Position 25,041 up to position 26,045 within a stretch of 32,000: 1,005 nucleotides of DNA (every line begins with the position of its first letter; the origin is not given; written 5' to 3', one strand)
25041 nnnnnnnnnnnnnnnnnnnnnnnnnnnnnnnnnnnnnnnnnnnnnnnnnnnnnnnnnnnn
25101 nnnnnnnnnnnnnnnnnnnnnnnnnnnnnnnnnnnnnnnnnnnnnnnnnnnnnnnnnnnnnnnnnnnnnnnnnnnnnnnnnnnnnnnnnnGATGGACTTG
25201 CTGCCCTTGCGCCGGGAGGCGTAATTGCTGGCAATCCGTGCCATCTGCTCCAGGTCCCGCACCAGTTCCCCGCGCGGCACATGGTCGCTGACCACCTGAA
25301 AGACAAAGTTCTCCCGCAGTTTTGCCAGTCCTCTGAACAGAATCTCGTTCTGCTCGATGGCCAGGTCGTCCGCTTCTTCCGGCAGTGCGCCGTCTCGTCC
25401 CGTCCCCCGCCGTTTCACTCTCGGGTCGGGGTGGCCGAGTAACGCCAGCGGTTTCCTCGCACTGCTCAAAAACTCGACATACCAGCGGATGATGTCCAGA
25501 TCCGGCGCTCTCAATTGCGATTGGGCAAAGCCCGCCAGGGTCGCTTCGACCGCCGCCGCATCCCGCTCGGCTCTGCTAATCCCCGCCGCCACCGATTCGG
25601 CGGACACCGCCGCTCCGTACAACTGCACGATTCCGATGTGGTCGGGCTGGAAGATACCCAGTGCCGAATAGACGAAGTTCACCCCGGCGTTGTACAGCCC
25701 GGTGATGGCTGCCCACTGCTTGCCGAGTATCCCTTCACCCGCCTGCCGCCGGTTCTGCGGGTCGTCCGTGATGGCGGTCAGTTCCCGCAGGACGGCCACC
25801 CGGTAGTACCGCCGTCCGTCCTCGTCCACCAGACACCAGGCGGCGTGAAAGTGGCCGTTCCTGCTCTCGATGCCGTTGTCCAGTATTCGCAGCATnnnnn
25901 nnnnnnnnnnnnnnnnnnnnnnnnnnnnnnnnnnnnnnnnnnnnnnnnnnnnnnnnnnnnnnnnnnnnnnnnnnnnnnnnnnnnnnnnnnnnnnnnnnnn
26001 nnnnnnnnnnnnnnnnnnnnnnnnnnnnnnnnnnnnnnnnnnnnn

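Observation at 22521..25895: Giant HerA/VirB4/coupling-protein-like ATPase with a Trp-punctuated S/T/G/Q low-complexity insertion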

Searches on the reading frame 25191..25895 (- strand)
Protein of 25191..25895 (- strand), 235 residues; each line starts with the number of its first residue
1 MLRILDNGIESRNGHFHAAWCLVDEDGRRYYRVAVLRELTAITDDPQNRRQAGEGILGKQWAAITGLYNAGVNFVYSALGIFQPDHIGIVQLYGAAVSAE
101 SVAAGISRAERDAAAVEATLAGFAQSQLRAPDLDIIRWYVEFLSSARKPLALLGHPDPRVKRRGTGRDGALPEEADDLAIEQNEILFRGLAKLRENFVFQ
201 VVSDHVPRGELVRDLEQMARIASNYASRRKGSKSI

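Call 47: predict_structure(alignment_id=A2)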
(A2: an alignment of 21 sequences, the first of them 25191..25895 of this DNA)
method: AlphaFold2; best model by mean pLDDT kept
length: 235 residues; sequences in the alignment: 21
mean_pLDDT: 70.9   pTM: 0.68
mean pLDDT of the five models: 70.9, 69.2, 67.0, 66.0, 64.5
residues with pLDDT >= 90: 62; 70-90: 73; 50-70: 50; < 50: 50
segments of 3 or more residues with pLDDT < 50: 48-53, 149-167, 169-179, 225-235
pLDDT, mean of each block of 10 residues (from residue 1): 86 93 91 91 53 58 76 85 79 92 97 91 79 90 66 40 44 44 61 77 60 52 49 29
secondary structure, 60 per line:
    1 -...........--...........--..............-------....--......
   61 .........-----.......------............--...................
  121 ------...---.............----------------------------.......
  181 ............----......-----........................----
elements in order: E2-12 E15-25 E28-41 H49-52 H55-69 E75-81 E88-99 H102-120 E127-129 H133-145 H174-192 E197-202 H208-231

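Call 51: fold_search(model_id=the predicted structure, library=pdb)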
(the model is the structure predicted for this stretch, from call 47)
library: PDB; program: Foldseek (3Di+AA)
matches with E <= 10: 423; with E <= 0.001: 0
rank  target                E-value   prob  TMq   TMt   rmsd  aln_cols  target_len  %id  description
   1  4qe0_B                1.2e-01  0.10  0.17  0.20  10.2       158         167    8  Crystal structure of a DUF5043 family protein (BACUNI_01052) from Bacteroides uniformis ATCC 8492 at 1.85 A resolution (released 2014-07-09)
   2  2bvf_A                4.7e-01  0.13  0.20  0.13   9.0       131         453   13  Crystal structure of 6-hydoxy-D-nicotine oxidase from Arthrobacter nicotinovorans. Crystal Form 3 (P1) (released 2005-08-17)
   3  4qe0_A                6.0e-01  0.04  0.16  0.20  10.2       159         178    6  Crystal structure of a DUF5043 family protein (BACUNI_01052) from Bacteroides uniformis ATCC 8492 at 1.85 A resolution (released 2014-07-09)
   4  3ueb_A                7.1e-01  0.11  0.16  0.30   8.8       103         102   16  Crystal structure of TON_0450 from Thermococcus onnurineus NA1 (released 2012-10-10)
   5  3go9                  7.1e-01  0.06  0.20  0.12  18.7       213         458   11  Predicted insulinase family protease from Yersinia pestis (released 2009-04-07)
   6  8rtd_g                7.5e-01  0.15  0.26  0.10   6.9       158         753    9  Stalk-Arches-IMC structure from the fully-assembled R388 type IV secretion system determined by cryo-EM. (released 2024-06-19)
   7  4c58_A                8.5e-01  0.10  0.13  0.12   9.6        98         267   13  Structure of GAK kinase in complex with nanobody (NbGAK_4) (released 2013-10-09)
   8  3kxy_H                8.5e-01  0.05  0.14  0.20  11.4       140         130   16  Crystal Structure of the ExsC-ExsE Complex (released 2010-06-30)
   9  6unp_A                9.5e-01  0.10  0.13  0.11   9.8       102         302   13  Crystal structure of the kinase domain of BMPR2-D485G (released 2021-07-07)
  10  5vd2                  1.0e+00  0.08  0.16  0.15   8.3        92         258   13  crystal structure of human WEE1 kinase domain in complex with PF-03814735 (released 2017-08-23)
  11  8rtb_A                1.1e+00  0.28  0.34  0.12   7.9       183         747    9  Extended inner membrane complex (IMC) protomer structure (TrwM/VirB3-TrwK/VirB4-TrwI/VirB6-TrwG/VirB8-TrwE/VirB10) fro (released 2024-06-19)
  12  8rtd_O                1.1e+00  0.28  0.34  0.12   7.9       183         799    9  Stalk-Arches-IMC structure from the fully-assembled R388 type IV secretion system determined by cryo-EM. (released 2024-06-19)
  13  8rtd_T                1.1e+00  0.28  0.34  0.12   7.9       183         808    9  Stalk-Arches-IMC structure from the fully-assembled R388 type IV secretion system determined by cryo-EM. (released 2024-06-19)
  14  7qq6_D                1.1e+00  0.11  0.16  0.15   8.9       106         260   12  GCN2 (EIF2ALPHA KINASE 4, E2AK4) IN COMPLEX WITH COMPOUND 1 (dovitinib) (released 2022-03-02)
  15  8r7g_C                1.1e+00  0.06  0.13  0.12   8.4       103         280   12  Crystal structure of the kinase domain of ACVR1 (ALK2) with M4K2234 (released 2024-04-03)
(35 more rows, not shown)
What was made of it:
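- Closest known: VirB4/TrwK-type T4SS ATPases. Same: The N-domain gives weak, non-significant hits to the VirB4 N-terminal domain (E about 1.1, probability 0.28, call 51).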

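Call 69: fold_search(model_id=the predicted structure, library=viral)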
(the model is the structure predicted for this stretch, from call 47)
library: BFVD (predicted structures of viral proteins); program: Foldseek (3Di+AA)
matches with E <= 10: 655; with E <= 0.001: 0
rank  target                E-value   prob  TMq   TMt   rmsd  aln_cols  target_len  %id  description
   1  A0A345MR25            3.0e-02  0.20  0.18  0.14  17.4       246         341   14  (no name in the UniProt tables at hand)
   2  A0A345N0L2            5.0e-02  0.28  0.24  0.22  16.4       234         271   11  (no name in the UniProt tables at hand)
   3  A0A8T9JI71            6.7e-02  0.07  0.13  0.12  20.0       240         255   12  (no name in the UniProt tables at hand)
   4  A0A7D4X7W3            7.5e-02  0.33  0.23  0.15  14.0       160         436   16  (no name in the UniProt tables at hand)
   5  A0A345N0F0            7.5e-02  0.25  0.25  0.14  21.9       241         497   12  (no name in the UniProt tables at hand)
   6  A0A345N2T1            8.0e-02  0.33  0.25  0.29  11.6       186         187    9  (no name in the UniProt tables at hand)
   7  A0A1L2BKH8            8.0e-02  0.06  0.13  0.10  22.1       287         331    6  (no name in the UniProt tables at hand)
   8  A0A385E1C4            8.5e-02  0.18  0.19  0.17  12.7       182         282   12  (no name in the UniProt tables at hand)
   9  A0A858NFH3            9.5e-02  0.12  0.19  0.19  16.1       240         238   13  (no name in the UniProt tables at hand)
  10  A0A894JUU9            9.5e-02  0.07  0.13  0.11  24.0       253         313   10  (no name in the UniProt tables at hand)
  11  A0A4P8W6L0            1.2e-01  0.05  0.13  0.11  18.9       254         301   16  (no name in the UniProt tables at hand)
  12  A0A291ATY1            1.3e-01  0.07  0.14  0.09  29.6       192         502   14  Uncharacterized protein [Pandoravirus dulcis]
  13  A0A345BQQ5            1.4e-01  0.13  0.18  0.22  20.2       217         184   13  (no name in the UniProt tables at hand)
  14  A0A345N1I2            1.4e-01  0.07  0.14  0.13  20.4       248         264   11  (no name in the UniProt tables at hand)
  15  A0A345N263            1.4e-01  0.12  0.20  0.17  15.8       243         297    9  (no name in the UniProt tables at hand)
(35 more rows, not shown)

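Call 78: search_protein_representatives(alignment_id=A2)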
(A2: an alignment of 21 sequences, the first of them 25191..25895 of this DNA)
Query: 21 sequences, 243 profile positions. Proteins with E-value up to 0.001 (for the whole library): 264; up to 1e-10: 184; up to 1e-30: 87. The best 150 are listed.
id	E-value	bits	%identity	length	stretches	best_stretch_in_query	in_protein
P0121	3.9e-106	370.1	-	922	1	2-243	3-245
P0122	9.9e-101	352.4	-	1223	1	2-243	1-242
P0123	2.6e-100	351.0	-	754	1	3-243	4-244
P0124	3.4e-99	347.4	-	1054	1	1-243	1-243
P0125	2.1e-96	338.3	-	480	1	2-243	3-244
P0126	5.0e-94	330.5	-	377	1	2-243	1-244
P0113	1.3e-93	329.1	-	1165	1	2-242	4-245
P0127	3.9e-87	307.9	-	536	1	54-243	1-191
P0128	7.4e-86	303.7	-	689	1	2-243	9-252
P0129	2.3e-85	302.1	-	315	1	2-242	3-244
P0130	1.4e-84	299.6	-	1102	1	2-243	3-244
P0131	1.6e-84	299.3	-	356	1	1-242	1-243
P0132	1.6e-82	292.8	-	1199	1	1-242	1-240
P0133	1.9e-82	292.5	-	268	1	2-212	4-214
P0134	4.9e-82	291.2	-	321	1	3-243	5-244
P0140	1.5e-76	273.2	-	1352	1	1-243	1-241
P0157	1.7e-51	191.2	-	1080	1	27-242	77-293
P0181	8.9e-40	152.8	-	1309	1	2-242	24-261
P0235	9.3e-22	93.8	-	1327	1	2-242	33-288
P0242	6.3e-19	84.5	-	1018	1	8-239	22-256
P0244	1.3e-18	83.6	-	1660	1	2-242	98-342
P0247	4.9e-17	78.4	-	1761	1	2-242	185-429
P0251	3.3e-16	75.7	-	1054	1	21-242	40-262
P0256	2.6e-15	72.7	-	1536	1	14-242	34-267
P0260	6.9e-15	71.3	-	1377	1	2-242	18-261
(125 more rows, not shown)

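Call 80: list_cluster_members(proteins=[P0244, P0247, P0256, P0242, P0251, P0235, P0260, P0181, P0140, P0157])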
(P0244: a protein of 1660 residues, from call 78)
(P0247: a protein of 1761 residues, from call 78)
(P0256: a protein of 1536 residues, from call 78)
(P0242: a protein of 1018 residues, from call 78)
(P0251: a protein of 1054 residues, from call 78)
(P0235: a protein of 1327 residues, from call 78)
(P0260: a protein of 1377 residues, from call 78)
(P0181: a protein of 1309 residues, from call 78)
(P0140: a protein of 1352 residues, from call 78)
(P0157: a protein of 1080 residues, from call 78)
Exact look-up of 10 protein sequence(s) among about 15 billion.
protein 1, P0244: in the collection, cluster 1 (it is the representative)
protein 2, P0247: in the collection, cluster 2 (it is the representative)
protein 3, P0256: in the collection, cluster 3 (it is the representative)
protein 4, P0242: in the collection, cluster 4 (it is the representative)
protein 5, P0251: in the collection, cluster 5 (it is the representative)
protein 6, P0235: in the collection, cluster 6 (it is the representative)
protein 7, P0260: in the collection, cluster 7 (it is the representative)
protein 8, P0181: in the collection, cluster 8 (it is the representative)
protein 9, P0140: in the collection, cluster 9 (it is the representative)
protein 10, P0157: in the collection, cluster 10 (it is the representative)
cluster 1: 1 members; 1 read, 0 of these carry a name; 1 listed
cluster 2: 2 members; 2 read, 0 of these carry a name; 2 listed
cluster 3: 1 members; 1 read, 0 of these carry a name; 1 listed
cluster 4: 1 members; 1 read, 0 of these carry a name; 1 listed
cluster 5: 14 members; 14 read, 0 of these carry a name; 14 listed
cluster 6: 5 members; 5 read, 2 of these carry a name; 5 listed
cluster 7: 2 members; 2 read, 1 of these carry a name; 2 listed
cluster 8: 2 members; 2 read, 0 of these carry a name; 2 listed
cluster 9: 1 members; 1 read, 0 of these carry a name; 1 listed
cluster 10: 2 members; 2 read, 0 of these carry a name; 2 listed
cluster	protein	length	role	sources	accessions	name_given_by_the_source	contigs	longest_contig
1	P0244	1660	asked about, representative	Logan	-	-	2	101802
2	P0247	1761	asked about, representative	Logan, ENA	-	-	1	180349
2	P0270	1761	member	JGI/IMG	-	-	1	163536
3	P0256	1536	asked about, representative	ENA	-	-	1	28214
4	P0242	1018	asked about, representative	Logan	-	-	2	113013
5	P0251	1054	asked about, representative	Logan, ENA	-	-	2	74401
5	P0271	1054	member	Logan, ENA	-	-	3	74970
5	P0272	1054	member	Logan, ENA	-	-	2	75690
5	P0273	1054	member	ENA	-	-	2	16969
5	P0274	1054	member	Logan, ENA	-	-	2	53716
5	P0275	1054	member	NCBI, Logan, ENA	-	-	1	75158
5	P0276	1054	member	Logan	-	-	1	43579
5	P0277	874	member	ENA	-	-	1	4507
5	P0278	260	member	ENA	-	-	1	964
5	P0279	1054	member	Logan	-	-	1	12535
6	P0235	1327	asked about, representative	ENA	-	-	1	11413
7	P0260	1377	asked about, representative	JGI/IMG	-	DNA helicase HerA-like ATPase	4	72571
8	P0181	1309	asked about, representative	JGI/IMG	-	-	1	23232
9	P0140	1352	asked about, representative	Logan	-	-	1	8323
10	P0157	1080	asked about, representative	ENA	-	-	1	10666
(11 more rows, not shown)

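Call 83: find_encoding_contigs(protein=P0247, flank=10000, max_places=1)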
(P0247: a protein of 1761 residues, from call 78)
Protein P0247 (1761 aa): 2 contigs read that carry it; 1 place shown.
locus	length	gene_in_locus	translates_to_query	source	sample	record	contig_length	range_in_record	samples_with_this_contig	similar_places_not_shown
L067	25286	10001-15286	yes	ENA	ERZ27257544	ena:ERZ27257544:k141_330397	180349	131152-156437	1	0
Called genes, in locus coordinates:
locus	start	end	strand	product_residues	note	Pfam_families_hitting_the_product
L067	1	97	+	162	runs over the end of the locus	PF00436:SSB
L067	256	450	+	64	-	PF04964:Flp_Fap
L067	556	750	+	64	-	PF04964:Flp_Fap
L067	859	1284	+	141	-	PF07811:TadE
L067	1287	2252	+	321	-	PF13400:Tad (weak)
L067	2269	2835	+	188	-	-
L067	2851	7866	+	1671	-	PF00801:PKD, PF18911:PKD_4, PF09136:Glucodextran_B, PF19077:Big_13, PF09136:Glucodextran_B, PF13205:Big_5, PF02018:CBM_4_9 (weak), PF09136:Glucodextran_B, +2 more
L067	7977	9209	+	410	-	-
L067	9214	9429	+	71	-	-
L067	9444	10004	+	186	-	-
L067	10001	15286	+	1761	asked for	-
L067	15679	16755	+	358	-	PF17989:ALP_N, PF21522:MreB-like_C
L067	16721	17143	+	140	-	-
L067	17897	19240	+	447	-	-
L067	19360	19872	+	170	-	PF11611:DUF4352 (weak)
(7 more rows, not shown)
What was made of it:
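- Flp, TadE and TadG-like genes are next to a distant member (call 83). A glycosyltransferase gene lies near one distant member (call 83).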

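Call 84: find_encoding_contigs(protein=P0251, flank=10000, max_places=1)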
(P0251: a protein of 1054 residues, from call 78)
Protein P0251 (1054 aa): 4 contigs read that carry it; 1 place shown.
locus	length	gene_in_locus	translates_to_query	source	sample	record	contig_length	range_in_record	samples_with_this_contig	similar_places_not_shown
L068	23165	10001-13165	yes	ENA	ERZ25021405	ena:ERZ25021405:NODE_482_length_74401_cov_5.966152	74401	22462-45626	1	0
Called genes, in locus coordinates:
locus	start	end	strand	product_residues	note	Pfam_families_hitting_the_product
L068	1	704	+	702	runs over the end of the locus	PF14490:HHH_RecD2, PF00580:UvrD-helicase (weak), PF13086:AAA_11 (faint), PF13245:AAA_19, PF13604:AAA_30, PF01443:Viral_helicase1 (faint), PF18335:SH3_13, PF13538:UvrD_C_2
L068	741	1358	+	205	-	-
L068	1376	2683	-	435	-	PF01807:Zn_ribbon_DnaG (weak), PF13155:Toprim_2 (weak), PF01751:Toprim (faint), PF13662:Toprim_4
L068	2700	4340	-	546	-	PF01368:DHH, PF02272:DHHA1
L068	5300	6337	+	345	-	-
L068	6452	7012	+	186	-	-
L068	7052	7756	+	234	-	-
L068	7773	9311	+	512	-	-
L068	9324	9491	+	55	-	-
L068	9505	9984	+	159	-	-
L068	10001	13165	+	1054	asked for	PF01935:DUF87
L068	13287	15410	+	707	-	-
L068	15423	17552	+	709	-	PF13614:AAA_31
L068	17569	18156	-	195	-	-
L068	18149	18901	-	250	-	-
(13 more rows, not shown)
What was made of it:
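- On HerA clade of the FtsK-HerA superfamily: A distant family member does carry a precomputed PF01935 hit (call 84).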
